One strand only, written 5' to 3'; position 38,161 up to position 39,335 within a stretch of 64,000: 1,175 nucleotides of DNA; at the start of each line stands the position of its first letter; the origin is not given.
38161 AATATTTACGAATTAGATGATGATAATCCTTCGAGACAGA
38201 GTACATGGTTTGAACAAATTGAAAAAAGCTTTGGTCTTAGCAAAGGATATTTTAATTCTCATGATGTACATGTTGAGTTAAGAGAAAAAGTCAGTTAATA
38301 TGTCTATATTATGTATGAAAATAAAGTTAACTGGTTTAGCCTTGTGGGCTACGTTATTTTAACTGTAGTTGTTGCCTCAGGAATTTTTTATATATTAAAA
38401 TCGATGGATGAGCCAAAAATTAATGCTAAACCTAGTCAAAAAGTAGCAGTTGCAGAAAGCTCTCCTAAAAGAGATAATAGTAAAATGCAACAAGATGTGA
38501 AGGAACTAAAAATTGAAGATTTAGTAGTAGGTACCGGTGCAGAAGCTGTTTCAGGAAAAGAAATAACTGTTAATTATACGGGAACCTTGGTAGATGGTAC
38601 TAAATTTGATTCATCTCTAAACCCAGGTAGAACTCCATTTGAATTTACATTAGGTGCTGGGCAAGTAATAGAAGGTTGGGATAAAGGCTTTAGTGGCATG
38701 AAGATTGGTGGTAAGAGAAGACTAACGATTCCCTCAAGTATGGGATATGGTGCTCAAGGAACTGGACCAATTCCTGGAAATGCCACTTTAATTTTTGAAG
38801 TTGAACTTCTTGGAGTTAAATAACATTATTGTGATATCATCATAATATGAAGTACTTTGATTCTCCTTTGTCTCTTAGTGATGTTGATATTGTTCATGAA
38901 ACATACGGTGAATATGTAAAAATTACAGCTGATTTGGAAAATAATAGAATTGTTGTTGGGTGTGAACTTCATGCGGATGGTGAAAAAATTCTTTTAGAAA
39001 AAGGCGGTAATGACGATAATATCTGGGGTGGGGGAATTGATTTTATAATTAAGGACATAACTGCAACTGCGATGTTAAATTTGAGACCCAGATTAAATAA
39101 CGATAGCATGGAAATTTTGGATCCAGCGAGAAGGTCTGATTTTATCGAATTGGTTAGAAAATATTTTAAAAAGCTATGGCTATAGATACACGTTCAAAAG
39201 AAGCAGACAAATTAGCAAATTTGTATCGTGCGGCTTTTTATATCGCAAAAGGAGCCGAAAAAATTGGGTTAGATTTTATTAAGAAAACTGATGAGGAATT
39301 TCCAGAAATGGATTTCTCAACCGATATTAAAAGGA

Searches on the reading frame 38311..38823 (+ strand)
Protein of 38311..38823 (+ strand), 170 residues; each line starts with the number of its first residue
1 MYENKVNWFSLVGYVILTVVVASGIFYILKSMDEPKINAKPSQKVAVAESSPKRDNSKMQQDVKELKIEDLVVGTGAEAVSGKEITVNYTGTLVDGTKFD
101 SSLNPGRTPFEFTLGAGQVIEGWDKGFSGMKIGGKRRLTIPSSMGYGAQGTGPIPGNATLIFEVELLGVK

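Call 55: search_protein_families(library=pfam, proteins=[window:38311-38823:+], max_evalue=0.001)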
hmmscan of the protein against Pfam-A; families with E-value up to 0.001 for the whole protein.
window:38311-38823:+ (170 aa): 1 family
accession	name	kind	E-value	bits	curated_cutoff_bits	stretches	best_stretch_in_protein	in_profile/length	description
PF00254.34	FKBP_C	-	2.7e-33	114.6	21.1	1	78-167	3-94/94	FKBP-type peptidyl-prolyl cis-trans isomerase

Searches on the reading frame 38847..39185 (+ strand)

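Call 55: search_protein_families(library=pfam, proteins=[window:38847-39185:+], max_evalue=0.001)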
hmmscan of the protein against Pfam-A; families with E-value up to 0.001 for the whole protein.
window:38847-39185:+ (112 aa): 1 family
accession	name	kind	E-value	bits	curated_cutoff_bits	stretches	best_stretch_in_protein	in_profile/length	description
PF18924.5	DUF5674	-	1.2e-17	64.3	27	1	13-105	12-108/109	Protein of unknown function (DUF5674)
